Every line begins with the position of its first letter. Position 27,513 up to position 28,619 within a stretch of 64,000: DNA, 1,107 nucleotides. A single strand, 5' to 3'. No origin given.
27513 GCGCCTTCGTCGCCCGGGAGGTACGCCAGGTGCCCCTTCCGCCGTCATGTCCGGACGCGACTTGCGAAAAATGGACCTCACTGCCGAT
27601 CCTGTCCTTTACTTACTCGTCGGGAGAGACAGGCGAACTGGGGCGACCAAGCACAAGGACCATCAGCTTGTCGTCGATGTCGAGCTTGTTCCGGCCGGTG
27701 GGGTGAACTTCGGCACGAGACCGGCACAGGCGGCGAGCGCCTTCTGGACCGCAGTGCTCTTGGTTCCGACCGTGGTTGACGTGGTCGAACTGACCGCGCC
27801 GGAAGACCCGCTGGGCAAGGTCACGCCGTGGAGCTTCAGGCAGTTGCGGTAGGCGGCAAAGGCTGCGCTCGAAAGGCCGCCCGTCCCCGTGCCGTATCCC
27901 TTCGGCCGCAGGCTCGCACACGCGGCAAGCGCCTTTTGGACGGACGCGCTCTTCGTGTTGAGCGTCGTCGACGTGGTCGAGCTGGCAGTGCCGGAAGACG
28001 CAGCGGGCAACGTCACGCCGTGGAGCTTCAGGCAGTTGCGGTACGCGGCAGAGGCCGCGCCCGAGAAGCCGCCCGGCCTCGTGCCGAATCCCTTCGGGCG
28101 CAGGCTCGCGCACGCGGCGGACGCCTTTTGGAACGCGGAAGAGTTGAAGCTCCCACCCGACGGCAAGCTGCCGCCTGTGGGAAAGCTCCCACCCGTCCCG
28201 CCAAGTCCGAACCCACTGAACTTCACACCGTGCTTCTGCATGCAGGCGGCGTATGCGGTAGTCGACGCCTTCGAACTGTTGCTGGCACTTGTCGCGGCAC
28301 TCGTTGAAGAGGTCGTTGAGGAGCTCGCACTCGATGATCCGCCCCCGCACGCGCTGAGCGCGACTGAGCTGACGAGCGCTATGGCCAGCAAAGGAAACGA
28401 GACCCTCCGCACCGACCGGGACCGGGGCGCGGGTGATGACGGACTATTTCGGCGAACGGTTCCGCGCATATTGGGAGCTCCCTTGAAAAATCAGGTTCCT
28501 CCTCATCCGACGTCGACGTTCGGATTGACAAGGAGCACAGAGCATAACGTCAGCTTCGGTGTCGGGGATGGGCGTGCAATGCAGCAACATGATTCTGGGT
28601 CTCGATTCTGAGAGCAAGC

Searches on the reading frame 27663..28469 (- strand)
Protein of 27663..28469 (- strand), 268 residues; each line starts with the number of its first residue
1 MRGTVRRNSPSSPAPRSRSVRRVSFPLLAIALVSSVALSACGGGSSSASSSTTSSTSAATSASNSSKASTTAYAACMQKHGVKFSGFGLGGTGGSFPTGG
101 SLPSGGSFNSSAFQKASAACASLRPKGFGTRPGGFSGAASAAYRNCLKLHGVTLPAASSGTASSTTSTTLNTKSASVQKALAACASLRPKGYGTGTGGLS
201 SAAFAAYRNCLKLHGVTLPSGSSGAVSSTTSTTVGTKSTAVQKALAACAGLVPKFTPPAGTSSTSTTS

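Call 7: search_protein_families(library=pfam, proteins=[window:27663-28469:-], max_evalue=0.001)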
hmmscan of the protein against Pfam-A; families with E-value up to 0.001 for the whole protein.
window:27663-28469:- (268 aa): 0 families

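Call 27: search_protein_families(library=ncbifam, proteins=[window:27663-28469:-], max_evalue=0.01)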
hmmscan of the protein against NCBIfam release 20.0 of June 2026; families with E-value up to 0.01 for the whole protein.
window:27663-28469:- (268 aa): 1 family
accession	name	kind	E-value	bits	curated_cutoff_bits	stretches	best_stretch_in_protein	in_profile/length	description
NF045774.1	cytochro_C551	exception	4.7e-05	23.3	118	1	27-86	5-60/110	cytochrome c551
